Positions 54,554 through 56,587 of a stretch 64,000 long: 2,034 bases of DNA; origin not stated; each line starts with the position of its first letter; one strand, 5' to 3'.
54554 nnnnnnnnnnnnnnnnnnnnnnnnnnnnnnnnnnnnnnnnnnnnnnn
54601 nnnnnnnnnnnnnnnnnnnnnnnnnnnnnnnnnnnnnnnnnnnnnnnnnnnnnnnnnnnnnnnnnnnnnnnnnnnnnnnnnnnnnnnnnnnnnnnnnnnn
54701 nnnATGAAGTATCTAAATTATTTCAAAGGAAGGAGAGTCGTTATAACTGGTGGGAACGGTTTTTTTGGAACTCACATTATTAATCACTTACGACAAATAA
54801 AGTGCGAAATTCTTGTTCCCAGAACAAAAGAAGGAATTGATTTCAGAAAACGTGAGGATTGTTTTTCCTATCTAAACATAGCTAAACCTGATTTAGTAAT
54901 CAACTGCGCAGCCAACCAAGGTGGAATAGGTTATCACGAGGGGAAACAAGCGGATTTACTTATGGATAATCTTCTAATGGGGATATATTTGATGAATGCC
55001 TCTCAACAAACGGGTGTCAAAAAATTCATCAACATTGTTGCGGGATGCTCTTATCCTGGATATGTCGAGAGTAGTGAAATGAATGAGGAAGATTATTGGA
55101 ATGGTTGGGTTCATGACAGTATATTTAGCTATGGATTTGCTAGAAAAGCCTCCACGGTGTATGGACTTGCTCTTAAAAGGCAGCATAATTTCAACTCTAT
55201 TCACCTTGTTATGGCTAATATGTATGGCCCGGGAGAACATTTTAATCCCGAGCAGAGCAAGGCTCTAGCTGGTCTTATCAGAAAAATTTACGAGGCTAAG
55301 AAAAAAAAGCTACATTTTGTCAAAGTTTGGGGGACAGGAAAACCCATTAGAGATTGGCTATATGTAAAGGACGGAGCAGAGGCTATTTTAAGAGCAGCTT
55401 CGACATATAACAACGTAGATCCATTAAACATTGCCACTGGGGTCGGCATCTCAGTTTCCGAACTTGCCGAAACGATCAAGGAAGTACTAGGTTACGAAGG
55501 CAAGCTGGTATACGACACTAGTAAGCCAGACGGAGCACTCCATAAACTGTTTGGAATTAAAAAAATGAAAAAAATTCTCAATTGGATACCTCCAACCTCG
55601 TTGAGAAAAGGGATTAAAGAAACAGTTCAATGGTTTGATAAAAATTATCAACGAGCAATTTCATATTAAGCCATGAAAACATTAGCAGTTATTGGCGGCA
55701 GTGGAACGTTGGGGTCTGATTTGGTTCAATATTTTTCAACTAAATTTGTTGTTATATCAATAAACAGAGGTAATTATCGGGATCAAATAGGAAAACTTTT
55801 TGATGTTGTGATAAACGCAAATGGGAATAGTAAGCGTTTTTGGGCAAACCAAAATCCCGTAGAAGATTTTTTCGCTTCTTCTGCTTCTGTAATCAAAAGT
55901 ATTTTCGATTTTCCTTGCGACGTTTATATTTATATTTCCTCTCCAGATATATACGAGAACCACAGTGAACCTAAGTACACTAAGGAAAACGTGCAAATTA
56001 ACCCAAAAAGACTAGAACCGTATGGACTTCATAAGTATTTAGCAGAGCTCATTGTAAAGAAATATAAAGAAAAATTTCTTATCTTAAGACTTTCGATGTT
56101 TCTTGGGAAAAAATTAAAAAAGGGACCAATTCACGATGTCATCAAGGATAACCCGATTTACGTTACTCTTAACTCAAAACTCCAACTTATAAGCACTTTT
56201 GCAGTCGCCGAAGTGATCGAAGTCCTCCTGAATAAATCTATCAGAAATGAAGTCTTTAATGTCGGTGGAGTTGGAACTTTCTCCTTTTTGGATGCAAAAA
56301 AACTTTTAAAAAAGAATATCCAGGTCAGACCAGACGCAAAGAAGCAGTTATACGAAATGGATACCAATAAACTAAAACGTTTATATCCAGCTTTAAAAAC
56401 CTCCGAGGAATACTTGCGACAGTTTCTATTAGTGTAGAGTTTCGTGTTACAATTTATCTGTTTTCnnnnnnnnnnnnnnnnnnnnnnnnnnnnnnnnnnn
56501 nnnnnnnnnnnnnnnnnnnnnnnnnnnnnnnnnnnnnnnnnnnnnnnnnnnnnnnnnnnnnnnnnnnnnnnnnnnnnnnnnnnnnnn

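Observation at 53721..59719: GDP-hexose branch: GDP-mannose-3,5-epimerase-like and GDP-fucose-synthase-like genes with a DegT aminotransferase and two RmlD-like reductases, but no 4,6-dehydratase in the window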

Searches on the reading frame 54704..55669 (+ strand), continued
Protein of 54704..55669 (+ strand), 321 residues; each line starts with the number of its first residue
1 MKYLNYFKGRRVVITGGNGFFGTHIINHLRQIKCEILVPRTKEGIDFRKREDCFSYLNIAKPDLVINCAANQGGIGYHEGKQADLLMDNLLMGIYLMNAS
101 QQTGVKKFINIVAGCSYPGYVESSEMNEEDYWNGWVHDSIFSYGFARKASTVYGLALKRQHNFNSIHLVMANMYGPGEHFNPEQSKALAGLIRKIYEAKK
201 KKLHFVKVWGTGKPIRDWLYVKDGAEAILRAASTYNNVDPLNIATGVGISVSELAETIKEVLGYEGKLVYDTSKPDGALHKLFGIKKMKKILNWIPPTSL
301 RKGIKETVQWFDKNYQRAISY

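Call 63: search_protein_families(library=ncbifam, proteins=[L137:1328-2278:+], max_evalue=1e-8)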
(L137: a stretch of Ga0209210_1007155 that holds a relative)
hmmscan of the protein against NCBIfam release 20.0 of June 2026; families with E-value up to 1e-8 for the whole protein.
L137:1328-2278:+ (317 aa): 15 families
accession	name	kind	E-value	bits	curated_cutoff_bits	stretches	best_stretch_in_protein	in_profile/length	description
TIGR01179.1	galE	equivalog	2e-30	105.8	262.3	1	10-170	1-173/332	UDP-glucose 4-epimerase GalE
TIGR01181.1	dTDP_gluc_dehyt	equivalog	5.7e-23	81.5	365.1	1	10-305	1-312/321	dTDP-glucose 4,6-dehydratase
NF043036.1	ErythonDh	equivalog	6.8e-21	74.8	325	1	10-156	2-157/321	D-erythronate dehydrogenase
TIGR04180.1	EDH_00030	hypoth_equivalog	2.3e-20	72.9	475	1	11-261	1-260/297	NAD-dependent 4,6-dehydratase LegB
TIGR03466.1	HpnA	hypoth_equivalog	1.4e-17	63.6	367.65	1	10-243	2-234/327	hopanoid-associated sugar epimerase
TIGR02197.1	heptose_epim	equivalog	1.7e-17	63.6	274.6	1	11-301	1-310/316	ADP-glyceromanno-heptose 6-epimerase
NF007956.0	PRK10675.1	subfamily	1.1e-15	57.6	394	1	10-163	2-164/338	UDP-glucose 4-epimerase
TIGR01214.1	rmlD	equivalog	3.1e-14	52.8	224.05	1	10-209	1-184/285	dTDP-4-dehydrorhamnose reductase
TIGR03589.1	PseB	equivalog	1.1e-13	50.9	407.75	1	7-110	3-108/324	UDP-N-acetylglucosamine 4,6-dehydratase (inverting)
NF052578.1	StrlDmthSdmBMthl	equivalog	2.3e-11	44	600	1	11-159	3-151/328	sterol demethylase protein SdmB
NF008872.0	PRK11908.1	equivalog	3.1e-11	42.9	294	0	10-132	3-125/349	bifunctional UDP-4-keto-pentose/UDP-xylose synthase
NF042423.1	oxyalk_red_Shew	equivalog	2.7e-10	39.8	580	1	9-201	9-198/331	2-alkyl-3-oxoalkanoate reductase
TIGR04130.1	FnlA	equivalog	4.5e-10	38.9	730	1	10-162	5-148/337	UDP-N-acetylglucosamine 4,6-dehydratase/5-epimerase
NF042422.1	oxyalk_red_OleD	equivalog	6.1e-10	39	580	1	10-202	2-193/329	2-alkyl-3-oxoalkanoate reductase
NF011728.1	PRK15181.1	equivalog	9.4e-10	38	760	1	10-175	17-197/348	Vi polysaccharide biosynthesis UDP-N-acetylglucosaminuronic acid C-4 epimerase TviC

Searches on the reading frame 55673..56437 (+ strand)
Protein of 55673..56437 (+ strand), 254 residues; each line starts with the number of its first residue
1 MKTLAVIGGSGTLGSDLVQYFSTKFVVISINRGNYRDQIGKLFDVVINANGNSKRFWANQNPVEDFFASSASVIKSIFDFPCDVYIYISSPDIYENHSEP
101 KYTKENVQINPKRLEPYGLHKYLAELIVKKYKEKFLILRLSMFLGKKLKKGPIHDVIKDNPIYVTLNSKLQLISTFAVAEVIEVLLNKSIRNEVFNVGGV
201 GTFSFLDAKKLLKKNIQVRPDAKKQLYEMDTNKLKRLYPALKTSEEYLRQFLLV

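Call 4: search_protein_families(library=pfam, proteins=[window:55673-56437:+], max_evalue=0.001)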
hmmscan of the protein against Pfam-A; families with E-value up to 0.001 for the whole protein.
window:55673-56437:+ (254 aa): 2 families
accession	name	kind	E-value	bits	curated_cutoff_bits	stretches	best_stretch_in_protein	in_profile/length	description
PF01370.27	Epimerase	-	6.4e-11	42.6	20.9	1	6-147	3-176/240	NAD dependent epimerase/dehydratase family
PF04321.23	RmlD_sub_bind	-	1.6e-05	24.5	27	1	6-148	5-156/287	RmlD substrate binding domain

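Call 5: search_protein_families(library=ncbifam, proteins=[window:55673-56437:+], max_evalue=0.001)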
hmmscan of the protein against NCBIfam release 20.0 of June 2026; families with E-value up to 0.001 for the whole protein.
window:55673-56437:+ (254 aa): 1 family
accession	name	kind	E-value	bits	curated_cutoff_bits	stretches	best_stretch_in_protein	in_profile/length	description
TIGR01214.1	rmlD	equivalog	6.9e-06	25.4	224.05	1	4-148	2-155/285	dTDP-4-dehydrorhamnose reductase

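Call 29: search_solved_structures(query=window:55673-56437:+, max_evalue=0.01, show_alignments=2)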
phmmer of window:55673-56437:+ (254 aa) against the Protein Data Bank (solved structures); distinct sequences matched with E-value up to 0.01: 2.
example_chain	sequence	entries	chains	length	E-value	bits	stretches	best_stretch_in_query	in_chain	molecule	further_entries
9gpi_D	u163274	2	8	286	5.7e-07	32.5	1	1-236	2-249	dTDP-4-dehydrorhamnose reductase, putative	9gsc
6vlo_A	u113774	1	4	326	0.00011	25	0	85-212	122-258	Putative dTDP-D-glucose 4,6-dehydratase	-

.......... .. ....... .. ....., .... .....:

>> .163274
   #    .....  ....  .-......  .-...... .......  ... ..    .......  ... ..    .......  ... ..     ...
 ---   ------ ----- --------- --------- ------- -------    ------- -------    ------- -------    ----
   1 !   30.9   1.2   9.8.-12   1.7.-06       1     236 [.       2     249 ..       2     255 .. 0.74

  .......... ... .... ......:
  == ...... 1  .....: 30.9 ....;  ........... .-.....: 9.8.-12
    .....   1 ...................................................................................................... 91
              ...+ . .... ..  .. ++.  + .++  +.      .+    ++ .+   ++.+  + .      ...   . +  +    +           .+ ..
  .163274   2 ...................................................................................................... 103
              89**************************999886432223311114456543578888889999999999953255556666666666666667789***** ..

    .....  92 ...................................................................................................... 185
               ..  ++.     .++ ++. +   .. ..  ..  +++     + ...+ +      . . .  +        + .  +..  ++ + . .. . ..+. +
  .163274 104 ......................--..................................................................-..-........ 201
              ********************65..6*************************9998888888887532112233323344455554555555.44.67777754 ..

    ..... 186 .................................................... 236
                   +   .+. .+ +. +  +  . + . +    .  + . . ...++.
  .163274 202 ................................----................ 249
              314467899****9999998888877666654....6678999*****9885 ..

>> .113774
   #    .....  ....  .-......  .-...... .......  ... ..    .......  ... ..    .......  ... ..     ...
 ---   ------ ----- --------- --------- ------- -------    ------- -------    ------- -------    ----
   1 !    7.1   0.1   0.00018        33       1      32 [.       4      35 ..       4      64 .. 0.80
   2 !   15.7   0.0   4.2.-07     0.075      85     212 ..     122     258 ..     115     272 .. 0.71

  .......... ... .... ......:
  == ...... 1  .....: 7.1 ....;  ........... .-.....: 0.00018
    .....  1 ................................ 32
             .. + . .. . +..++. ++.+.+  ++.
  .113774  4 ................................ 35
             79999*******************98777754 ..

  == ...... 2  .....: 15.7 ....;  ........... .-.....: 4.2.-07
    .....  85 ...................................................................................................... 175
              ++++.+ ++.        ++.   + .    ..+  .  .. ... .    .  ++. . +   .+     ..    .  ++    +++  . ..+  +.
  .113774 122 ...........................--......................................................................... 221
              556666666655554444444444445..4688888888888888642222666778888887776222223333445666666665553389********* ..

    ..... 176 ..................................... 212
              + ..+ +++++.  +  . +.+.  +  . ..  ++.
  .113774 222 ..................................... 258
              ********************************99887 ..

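Call 69: find_homologous_proteins(query=window:55673-56437:+, max_evalue=1e-10)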
Query window:55673-56437:+ (254 aa): 322 proteins with E <= 1e-10 among 1271 candidates; the best 120 are listed.
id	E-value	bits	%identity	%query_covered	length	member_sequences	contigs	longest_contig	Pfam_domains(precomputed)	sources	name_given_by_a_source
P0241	6.6e-162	555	100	100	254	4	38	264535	PF04321.24,PF01370.28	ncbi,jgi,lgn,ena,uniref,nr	ncbi:MAG: hypothetical protein UX99_C0001G0015 [Candidatus Amesbacteria bacterium GW2011_GWB1_47_26]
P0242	5.2e-134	463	81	100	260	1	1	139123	PF04321.24,PF01370.28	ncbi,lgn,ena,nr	ncbi:MAG: NAD-dependent epimerase/dehydratase [Microgenomates group bacterium Gr01-1014_16]|nr:MAG: 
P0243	4.4e-131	454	81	99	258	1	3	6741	PF04321.24,PF01370.28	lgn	-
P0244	4.6e-113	395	69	100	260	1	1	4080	PF04321.24,PF01370.28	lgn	-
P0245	9.5e-107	374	61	100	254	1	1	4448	PF04321.24,PF01370.28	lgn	-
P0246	5.9e-104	365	63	99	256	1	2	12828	PF04321.24,PF01370.28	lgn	-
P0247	7.5e-104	364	63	99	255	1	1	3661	PF04321.24,PF01370.28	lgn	-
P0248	4.4e-103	362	63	98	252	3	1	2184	PF04321.24,PF01370.28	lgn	-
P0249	4.6e-102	359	63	99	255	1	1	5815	PF04321.24,PF01370.28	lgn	-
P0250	3.2e-101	356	62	99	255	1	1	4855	PF04321.24,PF01370.28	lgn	-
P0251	7.6e-101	355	62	99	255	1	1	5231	PF04321.24,PF01370.28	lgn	-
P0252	1.1e-100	354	62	99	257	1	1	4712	PF04321.24,PF01370.28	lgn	-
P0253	1.3e-100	354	67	94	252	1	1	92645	PF01370.28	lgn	-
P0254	8.8e-100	351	61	99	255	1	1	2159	PF04321.24,PF01370.28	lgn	-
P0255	1.5e-99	350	60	99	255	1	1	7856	PF04321.24,PF01370.28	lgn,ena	-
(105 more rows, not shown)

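Call 74: predict_structure(alignment_id=A3)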
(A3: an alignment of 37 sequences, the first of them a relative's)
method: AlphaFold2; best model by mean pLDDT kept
length: 254 residues; sequences in the alignment: 37
mean_pLDDT: 93.9   pTM: 0.92
mean pLDDT of the five models: 93.9, 93.2, 84.8, 83.9, 83.5
residues with pLDDT >= 90: 221; 70-90: 30; 50-70: 3; < 50: 0
segments of 3 or more residues with pLDDT < 50: none
pLDDT, mean of each block of 10 residues (from residue 1): 94 96 97 96 96 80 91 94 97 94 96 95 97 98 91 92 93 97 98 98 85 89 94 98 95 87
secondary structure, 60 per line:
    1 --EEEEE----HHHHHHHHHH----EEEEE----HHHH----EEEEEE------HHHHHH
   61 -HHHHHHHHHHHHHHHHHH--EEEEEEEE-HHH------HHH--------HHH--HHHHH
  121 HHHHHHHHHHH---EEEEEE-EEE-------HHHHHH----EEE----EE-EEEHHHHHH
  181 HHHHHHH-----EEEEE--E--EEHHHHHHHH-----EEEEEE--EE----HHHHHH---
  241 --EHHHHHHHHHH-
elements in order: E3-7 H12-21 E26-30 H35-38 E43-48 H55-60 H62-79 E82-89 H116-131 E135-140 E142-144 H152-157 E162-164 E172-174 H175-187 E193-197 H205-212 E218-223 H232-237 H244-253

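Call 77: fold_search(model_id=the predicted structure, library=pdb)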
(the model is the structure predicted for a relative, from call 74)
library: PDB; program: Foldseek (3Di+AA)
matches with E <= 10: 1613; with E <= 0.001: 695
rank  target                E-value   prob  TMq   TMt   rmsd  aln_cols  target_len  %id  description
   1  8rdh_A                3.1e-14  1.00  0.79  0.64   4.6       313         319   17  Crystal structure of UDP-galactose 4-epimerase from Pyrococcus horikoshii with bound NAD and GDP-L-fucose (released 2024-12-18)
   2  3icp                  5.1e-14  1.00  0.77  0.67   4.7       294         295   18  Crystal Structure of UDP-galactose 4-epimerase (released 2010-07-21)
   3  9gpi_A                5.4e-14  1.00  0.71  0.65   5.3       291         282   19  Structure of RmlD from Trichomonas vaginalis is space group P1 (released 2025-03-12)
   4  8rdi_A                7.4e-14  1.00  0.80  0.66   4.6       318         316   17  Crystal structure of UDP-galactose 4-epimerase from Pyrococcus horikoshii containing Y145F mutation and with bound NAD (released 2024-12-18)
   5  8rdg_A                7.9e-14  1.00  0.78  0.64   4.9       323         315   18  Crystal structure of UDP-galactose 4-epimerase from Pyrococcus horikoshii with bound NAD (released 2024-12-18)
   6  3aw9_A                9.5e-14  1.00  0.77  0.66   4.1       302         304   18  Structure of UDP-galactose 4-epimerase mutant (released 2012-02-29)
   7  3aw9_B                1.4e-13  1.00  0.77  0.66   4.2       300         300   18  Structure of UDP-galactose 4-epimerase mutant (released 2012-02-29)
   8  3aw9_C                1.5e-13  1.00  0.76  0.66   4.2       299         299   17  Structure of UDP-galactose 4-epimerase mutant (released 2012-02-29)
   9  6vlo_A                1.6e-13  1.00  0.68  0.56   6.4       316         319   19  X-ray Structure of the R141 Sugar 4,6-dehydratase from Acanthamoeba polyphaga Minivirus (released 2020-03-04)
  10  9gsc_C                1.9e-13  1.00  0.71  0.66   5.1       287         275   20  Structure of RmlD from Trichomonas vaginalis is space group P212121 (released 2025-03-12)
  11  1keu_A                2.1e-13  1.00  0.65  0.48   6.7       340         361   15  The crystal structure of dTDP-D-glucose 4,6-dehydratase (RmlB) from Salmonella enterica serovar Typhimurium with dTDP- (released 2002-01-25)
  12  2hun_B                2.3e-13  1.00  0.75  0.60   5.0       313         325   18  Crystal structure of hypothetical protein PH0414 from Pyrococcus horikoshii OT3 (released 2007-01-26)
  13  9gsc_B                2.6e-13  1.00  0.75  0.69   4.7       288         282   19  Structure of RmlD from Trichomonas vaginalis is space group P212121 (released 2025-03-12)
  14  9gpi_B                2.6e-13  1.00  0.70  0.63   7.1       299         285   18  Structure of RmlD from Trichomonas vaginalis is space group P1 (released 2025-03-12)
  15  9gpi_D                2.9e-13  1.00  0.69  0.62   5.7       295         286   19  Structure of RmlD from Trichomonas vaginalis is space group P1 (released 2025-03-12)
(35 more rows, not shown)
